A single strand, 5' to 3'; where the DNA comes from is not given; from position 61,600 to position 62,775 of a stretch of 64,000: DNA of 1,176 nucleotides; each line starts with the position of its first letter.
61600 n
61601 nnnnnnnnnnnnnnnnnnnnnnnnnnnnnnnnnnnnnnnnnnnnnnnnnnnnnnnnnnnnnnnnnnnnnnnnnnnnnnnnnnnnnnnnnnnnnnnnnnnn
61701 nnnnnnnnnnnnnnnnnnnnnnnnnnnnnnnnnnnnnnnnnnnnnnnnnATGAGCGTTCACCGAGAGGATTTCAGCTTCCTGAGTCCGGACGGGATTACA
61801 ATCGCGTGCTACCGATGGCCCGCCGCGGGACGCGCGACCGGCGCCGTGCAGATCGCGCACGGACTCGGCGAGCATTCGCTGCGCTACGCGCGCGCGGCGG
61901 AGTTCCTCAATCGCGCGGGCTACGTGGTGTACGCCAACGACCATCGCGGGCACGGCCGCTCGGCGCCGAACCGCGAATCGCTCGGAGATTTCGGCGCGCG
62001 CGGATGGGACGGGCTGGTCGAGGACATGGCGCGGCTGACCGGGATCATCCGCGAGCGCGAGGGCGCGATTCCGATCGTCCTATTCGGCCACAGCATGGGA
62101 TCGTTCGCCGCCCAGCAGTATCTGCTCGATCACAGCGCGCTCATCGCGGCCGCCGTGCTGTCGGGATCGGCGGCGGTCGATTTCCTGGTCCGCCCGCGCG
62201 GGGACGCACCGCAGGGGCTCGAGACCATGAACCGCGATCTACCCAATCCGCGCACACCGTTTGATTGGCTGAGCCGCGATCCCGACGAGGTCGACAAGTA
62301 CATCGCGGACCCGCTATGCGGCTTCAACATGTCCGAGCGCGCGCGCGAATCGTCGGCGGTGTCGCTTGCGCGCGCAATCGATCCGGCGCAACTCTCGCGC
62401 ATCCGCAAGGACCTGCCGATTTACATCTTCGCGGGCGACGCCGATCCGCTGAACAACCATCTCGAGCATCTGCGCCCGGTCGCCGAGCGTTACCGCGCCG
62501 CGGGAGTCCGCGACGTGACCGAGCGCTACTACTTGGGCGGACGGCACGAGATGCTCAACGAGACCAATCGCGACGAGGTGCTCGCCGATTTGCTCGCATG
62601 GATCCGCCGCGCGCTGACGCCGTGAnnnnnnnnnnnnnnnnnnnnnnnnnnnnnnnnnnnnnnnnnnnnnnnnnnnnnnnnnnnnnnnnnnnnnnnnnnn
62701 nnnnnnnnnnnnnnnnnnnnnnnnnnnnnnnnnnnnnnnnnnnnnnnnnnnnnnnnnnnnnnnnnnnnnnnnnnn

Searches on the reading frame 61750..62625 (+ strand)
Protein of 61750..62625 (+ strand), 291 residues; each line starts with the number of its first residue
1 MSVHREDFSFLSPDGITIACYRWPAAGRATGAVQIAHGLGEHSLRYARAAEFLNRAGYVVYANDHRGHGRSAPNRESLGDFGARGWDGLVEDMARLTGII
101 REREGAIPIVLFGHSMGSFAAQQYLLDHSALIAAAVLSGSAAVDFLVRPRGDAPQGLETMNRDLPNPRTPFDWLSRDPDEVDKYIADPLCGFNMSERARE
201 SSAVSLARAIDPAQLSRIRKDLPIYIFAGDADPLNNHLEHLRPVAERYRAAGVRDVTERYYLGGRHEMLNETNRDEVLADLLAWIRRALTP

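Call 13: find_encoding_contigs(protein=window:61750-62625:+, flank=10000, max_places=10)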
Protein window:61750-62625:+ (291 aa): 1 contig read that carries it; 1 place shown.
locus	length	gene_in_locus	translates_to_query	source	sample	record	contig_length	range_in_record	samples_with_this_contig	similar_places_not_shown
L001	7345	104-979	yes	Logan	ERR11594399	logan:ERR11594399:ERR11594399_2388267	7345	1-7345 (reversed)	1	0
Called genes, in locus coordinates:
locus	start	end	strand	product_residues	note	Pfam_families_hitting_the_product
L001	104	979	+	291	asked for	PF12146:Hydrolase_4, PF00561:Abhydrolase_1, PF12697:Abhydrolase_6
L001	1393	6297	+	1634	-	PF25778:DUF7948, PF06739:SBBP (faint), PF07646:Kelch_2 (faint), PF13415:Beta-prop_FBX42 (faint), PF24981:Beta-prop_ATRN-LZTR1 (faint), PF01344:Kelch_1 (weak)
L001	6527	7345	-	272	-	?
